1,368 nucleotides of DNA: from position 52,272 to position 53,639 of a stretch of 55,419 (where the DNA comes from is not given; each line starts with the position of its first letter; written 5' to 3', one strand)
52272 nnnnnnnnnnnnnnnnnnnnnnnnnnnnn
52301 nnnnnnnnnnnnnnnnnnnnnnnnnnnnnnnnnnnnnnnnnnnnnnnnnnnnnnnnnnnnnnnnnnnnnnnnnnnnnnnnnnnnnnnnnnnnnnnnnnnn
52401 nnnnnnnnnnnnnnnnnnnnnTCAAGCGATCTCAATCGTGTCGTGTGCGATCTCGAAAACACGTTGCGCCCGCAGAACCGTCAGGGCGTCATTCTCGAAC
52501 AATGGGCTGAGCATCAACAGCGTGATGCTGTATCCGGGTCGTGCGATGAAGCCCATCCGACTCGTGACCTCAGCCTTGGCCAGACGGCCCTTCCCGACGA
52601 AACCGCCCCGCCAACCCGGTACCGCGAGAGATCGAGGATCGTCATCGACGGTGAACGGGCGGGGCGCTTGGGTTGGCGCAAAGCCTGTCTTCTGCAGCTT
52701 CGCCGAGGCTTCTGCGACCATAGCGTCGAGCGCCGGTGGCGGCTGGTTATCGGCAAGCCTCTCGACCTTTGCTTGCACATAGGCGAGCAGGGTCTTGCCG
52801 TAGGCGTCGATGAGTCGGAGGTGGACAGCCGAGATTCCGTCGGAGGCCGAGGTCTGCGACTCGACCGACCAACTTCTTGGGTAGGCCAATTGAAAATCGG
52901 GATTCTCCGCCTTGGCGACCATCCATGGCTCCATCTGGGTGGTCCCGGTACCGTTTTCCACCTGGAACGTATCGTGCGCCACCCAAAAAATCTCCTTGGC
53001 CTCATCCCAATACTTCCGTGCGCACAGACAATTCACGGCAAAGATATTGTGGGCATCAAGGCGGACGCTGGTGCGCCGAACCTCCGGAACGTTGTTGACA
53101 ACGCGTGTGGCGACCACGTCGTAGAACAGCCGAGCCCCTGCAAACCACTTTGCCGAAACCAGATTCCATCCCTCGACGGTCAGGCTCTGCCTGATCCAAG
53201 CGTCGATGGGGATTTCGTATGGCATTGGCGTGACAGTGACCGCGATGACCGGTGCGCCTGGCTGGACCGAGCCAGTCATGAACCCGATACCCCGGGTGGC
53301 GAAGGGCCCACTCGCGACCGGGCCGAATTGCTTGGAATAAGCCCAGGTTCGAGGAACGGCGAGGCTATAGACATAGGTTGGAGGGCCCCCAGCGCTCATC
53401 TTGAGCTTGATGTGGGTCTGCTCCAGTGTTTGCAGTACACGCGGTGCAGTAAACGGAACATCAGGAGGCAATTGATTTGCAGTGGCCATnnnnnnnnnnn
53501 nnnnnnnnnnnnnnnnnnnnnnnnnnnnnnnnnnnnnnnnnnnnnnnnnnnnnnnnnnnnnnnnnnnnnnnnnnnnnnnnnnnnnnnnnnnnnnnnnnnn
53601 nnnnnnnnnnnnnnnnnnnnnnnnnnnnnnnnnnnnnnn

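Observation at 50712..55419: Orphan T6SS cargo island 2: vgrG2 - extended PAAR - tandem DcrB/Eag-like protein - two membrane proteins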

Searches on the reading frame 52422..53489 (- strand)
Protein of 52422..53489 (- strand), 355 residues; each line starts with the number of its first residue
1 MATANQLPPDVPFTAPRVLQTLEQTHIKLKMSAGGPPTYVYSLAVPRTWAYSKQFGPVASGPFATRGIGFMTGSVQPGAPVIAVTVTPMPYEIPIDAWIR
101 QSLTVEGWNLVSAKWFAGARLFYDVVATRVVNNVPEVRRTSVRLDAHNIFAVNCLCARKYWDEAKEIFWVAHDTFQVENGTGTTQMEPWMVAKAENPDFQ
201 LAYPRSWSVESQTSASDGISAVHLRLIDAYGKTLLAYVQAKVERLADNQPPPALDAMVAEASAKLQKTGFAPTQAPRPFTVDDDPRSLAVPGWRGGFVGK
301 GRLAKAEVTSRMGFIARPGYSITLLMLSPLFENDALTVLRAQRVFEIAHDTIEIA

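Call 5: search_protein_families(library=pfam, proteins=[window:52422-53489:-], max_evalue=1)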
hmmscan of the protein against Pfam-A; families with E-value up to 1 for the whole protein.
window:52422-53489:- (355 aa): 0 families

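Call 6: search_protein_families(library=ncbifam, proteins=[window:52422-53489:-], max_evalue=1)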
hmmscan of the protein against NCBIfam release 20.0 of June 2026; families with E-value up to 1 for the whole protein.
window:52422-53489:- (355 aa): 0 families

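Call 9: search_solved_structures(query=window:52422-53489:-, max_evalue=10)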
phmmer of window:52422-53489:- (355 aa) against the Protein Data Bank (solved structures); distinct sequences matched with E-value up to 10: 5.
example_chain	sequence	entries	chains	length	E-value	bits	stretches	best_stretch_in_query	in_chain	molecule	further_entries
9rtw_D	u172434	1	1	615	0.7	12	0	17-91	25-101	AP-3 complex subunit delta-1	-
3o6p_A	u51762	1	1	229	0.96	11.6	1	65-109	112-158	Peptide ABC transporter, peptide-binding protein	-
6exz_A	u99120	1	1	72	1.2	11.3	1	1-53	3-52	mRNA export factor MEX67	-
4faj_A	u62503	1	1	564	1.3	11.2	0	58-109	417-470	PrgZ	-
5fn8_A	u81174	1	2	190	2.1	10.5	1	176-245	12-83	RECEPTOR-TYPE TYROSINE-PROTEIN PHOSPHATASE C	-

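Call 11: find_homologous_proteins(query=window:52422-53489:-, max_evalue=0.001)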
Query window:52422-53489:- (355 aa): 34 proteins with E <= 0.001 among 2492 candidates.
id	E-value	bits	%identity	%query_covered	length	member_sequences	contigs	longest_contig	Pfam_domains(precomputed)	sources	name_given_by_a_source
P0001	4.6e-238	807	100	100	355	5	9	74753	-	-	-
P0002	2.1e-205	700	85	100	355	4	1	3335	-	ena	-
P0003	4.1e-198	676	82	100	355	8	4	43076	-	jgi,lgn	jgi:hypothetical protein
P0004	4.3e-192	656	81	100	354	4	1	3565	-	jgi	-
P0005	4.8e-187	639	77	100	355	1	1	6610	-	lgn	-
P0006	5.5e-178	609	74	100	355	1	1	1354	-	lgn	-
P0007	2.0e-124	433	55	97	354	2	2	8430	-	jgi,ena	-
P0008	2.6e-121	423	58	89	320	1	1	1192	-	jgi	jgi:hypothetical protein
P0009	6.7e-114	399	53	97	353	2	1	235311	-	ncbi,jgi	ncbi:MAG TPA: hypothetical protein VGM06_12560 [Polyangiaceae bacterium]|jgi:hypothetical protein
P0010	1.5e-113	397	51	97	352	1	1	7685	-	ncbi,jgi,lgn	ncbi:MAG TPA: hypothetical protein VGP07_03810 [Polyangia bacterium]|jgi:hypothetical protein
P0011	2.1e-112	394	51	97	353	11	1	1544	-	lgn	-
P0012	6.1e-111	389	52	97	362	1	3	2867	-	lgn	-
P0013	1.3e-109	385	52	97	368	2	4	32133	-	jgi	jgi:hypothetical protein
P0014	4.4e-109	383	49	97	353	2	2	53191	-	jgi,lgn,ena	-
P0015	6.7e-109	382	50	97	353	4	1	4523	-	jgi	jgi:hypothetical protein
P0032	9.1e-71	257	40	97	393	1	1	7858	-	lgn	-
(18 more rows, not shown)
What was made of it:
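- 52422..53489 (-): P3, 355 aa, cytoplasmic tandem PsbP/Mog1/DcrB-fold protein; obligate neighbour of the PAAR-beta gene. 34 homologue clusters (call 11).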

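Call 13: find_encoding_contigs(protein=P0009, flank=10000, max_places=2)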
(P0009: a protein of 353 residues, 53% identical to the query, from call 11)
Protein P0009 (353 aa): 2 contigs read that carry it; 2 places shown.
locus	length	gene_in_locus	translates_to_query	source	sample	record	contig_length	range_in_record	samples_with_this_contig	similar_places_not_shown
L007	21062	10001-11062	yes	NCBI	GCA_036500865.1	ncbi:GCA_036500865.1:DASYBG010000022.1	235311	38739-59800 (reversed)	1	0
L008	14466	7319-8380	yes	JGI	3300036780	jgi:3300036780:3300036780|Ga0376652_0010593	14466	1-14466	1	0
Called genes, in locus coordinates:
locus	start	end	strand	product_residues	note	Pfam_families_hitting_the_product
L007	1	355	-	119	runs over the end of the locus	-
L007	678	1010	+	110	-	-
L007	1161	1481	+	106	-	PF00076:RRM_1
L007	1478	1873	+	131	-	-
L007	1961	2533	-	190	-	-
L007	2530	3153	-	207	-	PF04542:Sigma70_r2 (weak)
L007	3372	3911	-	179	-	-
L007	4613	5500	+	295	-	PF04228:Zn_peptidase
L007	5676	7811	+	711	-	PF05954:Phage_GPD, PF04717:Phage_base_V, PF22178:Gp5_trimer_C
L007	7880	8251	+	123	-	-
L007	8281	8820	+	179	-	-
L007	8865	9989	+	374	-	PF05488:PAAR_motif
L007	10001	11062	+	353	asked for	-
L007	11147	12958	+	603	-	PF13515:FUSC_2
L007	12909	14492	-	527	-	PF01943:Polysacc_synt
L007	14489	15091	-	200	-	PF03808:Glyco_tran_WecG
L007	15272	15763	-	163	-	-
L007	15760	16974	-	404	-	PF00535:Glycos_transf_2, PF13641:Glyco_tranf_2_3, PF13632:Glyco_trans_2_3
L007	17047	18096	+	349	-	PF03372:Exo_endo_phos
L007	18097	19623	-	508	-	-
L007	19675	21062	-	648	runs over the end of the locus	PF00580:UvrD-helicase (weak), PF13086:AAA_11 (weak), PF13604:AAA_30, PF13245:AAA_19, PF13401:AAA_22 (weak), PF18335:SH3_13, PF01443:Viral_helicase1, PF13538:UvrD_C_2, +1 more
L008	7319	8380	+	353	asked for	-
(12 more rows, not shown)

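Call 18: find_encoding_contigs(protein=P0014, flank=8000, max_places=1)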
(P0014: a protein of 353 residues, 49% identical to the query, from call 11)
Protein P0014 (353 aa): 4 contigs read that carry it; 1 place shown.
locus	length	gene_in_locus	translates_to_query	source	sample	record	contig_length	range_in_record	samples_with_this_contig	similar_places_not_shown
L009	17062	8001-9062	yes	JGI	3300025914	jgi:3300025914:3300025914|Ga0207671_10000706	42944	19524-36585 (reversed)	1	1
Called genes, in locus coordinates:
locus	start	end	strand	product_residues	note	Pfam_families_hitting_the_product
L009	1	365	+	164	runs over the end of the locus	PF13302:Acetyltransf_3, PF13420:Acetyltransf_4, PF00583:Acetyltransf_1, PF13508:Acetyltransf_7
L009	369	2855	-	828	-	PF01541:GIY-YIG, PF27096:UvrC_M, PF02151:UVR, PF22920:UvrC_RNaseH, PF08459:UvrC_RNaseH_dom, PF00633:HHH (faint), PF12826:HHH_2 (faint), PF14520:HHH_5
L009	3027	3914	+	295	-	PF00892:EamA, PF03151:TPT (faint), PF08627:CRT-like (faint), PF00892:EamA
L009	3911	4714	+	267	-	PF13483:Lactamase_B_3, PF12706:Lactamase_B_2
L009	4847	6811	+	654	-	PF05954:Phage_GPD, PF04717:Phage_base_V, PF22178:Gp5_trimer_C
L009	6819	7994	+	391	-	PF05488:PAAR_motif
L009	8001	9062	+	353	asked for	-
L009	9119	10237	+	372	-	-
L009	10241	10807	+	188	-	-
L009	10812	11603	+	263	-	-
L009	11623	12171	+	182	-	-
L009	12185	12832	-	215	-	PF08534:Redoxin, PF00578:AhpC-TSA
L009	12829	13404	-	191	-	PF00578:AhpC-TSA, PF08534:Redoxin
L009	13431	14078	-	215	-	PF04367:DUF502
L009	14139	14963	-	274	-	PF00696:AA_kinase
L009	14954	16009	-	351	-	PF01118:Semialdhyde_dh, PF22698:Semialdhyde_dhC_1, PF02774:Semialdhyde_dhC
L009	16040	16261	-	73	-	-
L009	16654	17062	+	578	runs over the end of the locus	PF05580:Peptidase_S55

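Call 19: find_encoding_contigs(protein=P0013, flank=8000, max_places=1)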
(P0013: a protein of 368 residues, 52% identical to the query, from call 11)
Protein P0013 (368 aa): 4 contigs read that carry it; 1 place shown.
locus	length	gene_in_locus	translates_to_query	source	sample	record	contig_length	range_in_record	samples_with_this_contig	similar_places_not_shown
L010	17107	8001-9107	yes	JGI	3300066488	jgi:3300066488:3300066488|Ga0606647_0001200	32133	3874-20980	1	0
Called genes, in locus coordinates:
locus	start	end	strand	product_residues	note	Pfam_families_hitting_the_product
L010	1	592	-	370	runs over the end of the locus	-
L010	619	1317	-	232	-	-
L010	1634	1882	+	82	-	-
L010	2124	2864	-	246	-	-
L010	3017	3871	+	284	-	-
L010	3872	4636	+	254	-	-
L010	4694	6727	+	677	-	PF05954:Phage_GPD, PF04717:Phage_base_V, PF22178:Gp5_trimer_C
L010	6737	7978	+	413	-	PF05488:PAAR_motif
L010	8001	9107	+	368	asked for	-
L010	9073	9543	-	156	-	-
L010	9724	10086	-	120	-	PF01638:HxlR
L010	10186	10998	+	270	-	PF00106:adh_short, PF01370:Epimerase (faint), PF08659:KR, PF13460:NAD_binding_10 (weak), PF13561:adh_short_C2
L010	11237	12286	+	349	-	PF00092:VWA (faint)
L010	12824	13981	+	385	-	PF00144:Beta-lactamase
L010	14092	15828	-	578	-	PF13616:Rotamase_3, PF00639:Rotamase, PF13145:Rotamase_2 (faint), PF13616:Rotamase_3 (weak), PF00639:Rotamase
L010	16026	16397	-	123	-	-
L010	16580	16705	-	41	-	-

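Call 20: find_encoding_contigs(protein=P0032, flank=8000, max_places=1)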
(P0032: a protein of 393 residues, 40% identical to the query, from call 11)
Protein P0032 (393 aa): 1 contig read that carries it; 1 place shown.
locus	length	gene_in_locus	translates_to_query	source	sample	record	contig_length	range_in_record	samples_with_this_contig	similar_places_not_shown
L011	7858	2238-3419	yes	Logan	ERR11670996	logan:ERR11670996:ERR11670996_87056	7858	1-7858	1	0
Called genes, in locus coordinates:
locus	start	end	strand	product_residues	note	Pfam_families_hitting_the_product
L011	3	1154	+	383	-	?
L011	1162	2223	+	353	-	-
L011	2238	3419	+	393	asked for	-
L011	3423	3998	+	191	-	-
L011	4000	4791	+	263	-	-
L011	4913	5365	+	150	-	-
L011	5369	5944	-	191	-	PF00578:AhpC-TSA, PF08534:Redoxin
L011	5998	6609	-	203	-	PF08534:Redoxin, PF00578:AhpC-TSA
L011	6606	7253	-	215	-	PF04367:DUF502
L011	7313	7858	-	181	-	?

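Call 29: predict_structure(alignment_id=A1)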
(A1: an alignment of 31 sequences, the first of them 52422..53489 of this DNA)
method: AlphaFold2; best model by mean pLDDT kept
length: 355 residues; sequences in the alignment: 31
mean_pLDDT: 90.7   pTM: 0.88
mean pLDDT of the five models: 90.7, 90.5, 90.5, 90.4, 90.2
residues with pLDDT >= 90: 267; 70-90: 71; 50-70: 13; < 50: 4
segments of 3 or more residues with pLDDT < 50: 1-4
pLDDT, mean of each block of 10 residues (from residue 1): 61 87 93 79 94 71 84 92 94 95 93 85 94 94 94 95 94 92 93 94 97 81 95 95 90 94 92 93 89 95 93 96 97 94 97 93
secondary structure, 60 per line:
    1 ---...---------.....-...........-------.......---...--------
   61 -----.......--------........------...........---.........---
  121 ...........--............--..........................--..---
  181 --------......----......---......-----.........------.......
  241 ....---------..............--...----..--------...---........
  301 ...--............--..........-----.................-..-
elements in order: H16-20 H22-25 E26-32 E40-46 E50-52 E66-72 E81-88 H95-105 E109-117 E121-131 E134-145 E148-157 H158-173 E189-194 E199-204 E208-213 E219-227 E234-244 H254-267 E270-272 E293-303 E306-317 E320-329 H335-351
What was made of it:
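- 52422..53489 (-): AF2 pLDDT 90.7, pTM 0.88 (call 29).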

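Call 31: fold_search(model_id=the predicted structure, library=pdb)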
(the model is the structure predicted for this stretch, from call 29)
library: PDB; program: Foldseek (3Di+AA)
matches with E <= 10: 1380; with E <= 0.001: 22
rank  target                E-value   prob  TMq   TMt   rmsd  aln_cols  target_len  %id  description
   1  2vu4                  6.2e-06  1.00  0.32  0.69   4.2       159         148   15  Structure of PsbP protein from Spinacia oleracea at 1.98 A resolution (released 2009-07-21)
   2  9grx_0                1.2e-05  1.00  0.33  0.67   4.2       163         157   10  NDH-PSI-LHCI supercomplex from S. oleracea (released 2025-02-12)
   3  1v2b_B                2.0e-05  1.00  0.32  0.68   4.4       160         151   12  Crystal Structure of PsbP Protein in the Oxygen-Evolving Complex of Photosystem II from Higher Plants (released 2004-05-18)
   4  3jcu_P                2.0e-05  1.00  0.32  0.61   4.0       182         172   14  Cryo-EM structure of spinach PSII-LHCII supercomplex at 3.2 Angstrom resolution (released 2016-05-25)
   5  2lnj_MODEL_1_A        2.4e-05  1.00  0.32  0.59   4.3       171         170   16  Solution Structure of Cyanobacterial PsbP (CyanoP) from Synechocystis sp. PCC 6803 (released 2012-06-06)
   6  4rti                  3.3e-05  1.00  0.33  0.61   4.0       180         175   13  The crystal structure of PsbP from Spinacia oleracea (released 2015-03-11)
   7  5h7z_A                3.5e-05  1.00  0.24  0.27  22.7       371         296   10  Apo structure of immunity protein TplEi of T6SS from Pseudomonas aeruginosa (released 2017-10-04)
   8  4r1d_B                4.5e-05  1.00  0.23  0.26  22.8       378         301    8  The crystal structure of Tle4-Tli4 complex (released 2014-12-17)
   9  1v2b_A                4.8e-05  1.00  0.31  0.68   4.3       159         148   11  Crystal Structure of PsbP Protein in the Oxygen-Evolving Complex of Photosystem II from Higher Plants (released 2004-05-18)
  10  4rth_B                5.1e-05  1.00  0.32  0.63   4.1       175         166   11  The crystal structure of PsbP from Zea mays (released 2015-03-11)
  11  9i4t_P                5.3e-05  1.00  0.32  0.62   4.0       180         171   13  Photosystem II from Arabidopsis thaliana (released 2026-03-25)
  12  2xb3                  5.9e-05  1.00  0.32  0.67   3.3       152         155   12  The Structure of Cyanobacterial PsbP (released 2010-08-25)
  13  8z9d_P                7.0e-05  1.00  0.32  0.57   4.2       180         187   13  cryo-EM structure of PSII-LHCII megacomplex from spinach (released 2024-11-13)
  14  5h7z_B                7.0e-05  0.99  0.22  0.26  22.3       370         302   10  Apo structure of immunity protein TplEi of T6SS from Pseudomonas aeruginosa (released 2017-10-04)
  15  4rth_A                7.8e-05  1.00  0.32  0.62   4.2       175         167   11  The crystal structure of PsbP from Zea mays (released 2015-03-11)
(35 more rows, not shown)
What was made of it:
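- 52422..53489 (-): Foldseek (call 31).
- On Eag chaperones / DcrB (DUF1795, PF08786): Foldseek: PsbP 6e-6 (TM to target 0.69), SciW 1.7e-3, EagT6 8e-3, DcrB 1.5e-2 (calls 29, 31).
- Closest known: Specialised PAAR effectors with Eag. Same: Foldseek finds SciW and EagT6 (call 31).
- Closest known: Tli4. Same: Tli4 has two domains in the same order as P3 (Foldseek E 3.5e-5 over about 370 columns, call 31).
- Tandem PsbP/Mog1-like domains, with Foldseek hits to PsbP, SciW, EagT6 and DcrB (calls 29, 31). Its fold also matches the immunity proteins Tli4 and Tsi3 (call 31). Foldseek aligns both P3 domains collinearly with the two-domain T6SS immunity protein Tli4/TplEi (E 3.5e-5), and single domains with Tsi3 (call 31).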

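Call 60: search_protein_families(library=pfam, proteins=[L007:7880-8251:+, L009:10812-11603:+, L009:11623-12171:+], max_evalue=0.01)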
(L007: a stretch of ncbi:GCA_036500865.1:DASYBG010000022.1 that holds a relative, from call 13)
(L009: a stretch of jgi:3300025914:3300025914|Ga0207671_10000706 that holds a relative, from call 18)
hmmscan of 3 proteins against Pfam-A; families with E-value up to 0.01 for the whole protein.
L007:7880-8251:+ (123 aa): 0 families

L009:10812-11603:+ (263 aa): 0 families

L009:11623-12171:+ (182 aa): 0 families

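Call 64: search_solved_structures(query=A1, max_evalue=10)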
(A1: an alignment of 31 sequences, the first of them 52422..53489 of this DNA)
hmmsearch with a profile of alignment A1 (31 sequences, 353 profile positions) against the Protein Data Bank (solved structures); distinct sequences matched with E-value up to 10: 5.
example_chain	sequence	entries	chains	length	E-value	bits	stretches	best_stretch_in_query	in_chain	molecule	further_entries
2jph_A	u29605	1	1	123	0.26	13.6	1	249-310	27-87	Plexin-B1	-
2rex_A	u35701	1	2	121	0.3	13.4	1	249-310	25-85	Plexin-B1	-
2r2o_A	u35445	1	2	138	0.42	13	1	249-310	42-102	Plexin-B1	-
3vh5_A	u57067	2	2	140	0.64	12.4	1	211-283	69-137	CENP-S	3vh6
8e55_A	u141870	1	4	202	2.1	10.7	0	237-286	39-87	SG135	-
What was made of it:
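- On Eag chaperones / DcrB (DUF1795, PF08786): Neither phmmer with P3 nor hmmsearch with the P3 profile finds any Eag, DcrB or PsbP chain in the PDB (calls 9, 64).
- Closest known: Specialised PAAR effectors with Eag. Different: The partner is a 355-aa single chain with no DUF1795 sequence match (calls 5, 64).
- P3 has no sequence similarity to DUF1795 (calls 5, 64).
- Tried and rejected: Sequence searches of P3 against the PDB, both single sequence and a 31-sequence profile, gave only noise (calls 9, 64).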

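Call 94: search_protein_families(library=padloc, proteins=[window:52422-53489:-], max_evalue=0.01)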
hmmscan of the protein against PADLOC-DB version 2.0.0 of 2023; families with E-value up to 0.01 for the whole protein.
window:52422-53489:- (355 aa): 0 families

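Call 95: search_protein_families(library=phrogs, proteins=[window:52422-53489:-], max_evalue=0.01)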
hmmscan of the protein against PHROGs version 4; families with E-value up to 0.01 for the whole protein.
window:52422-53489:- (355 aa): 0 families
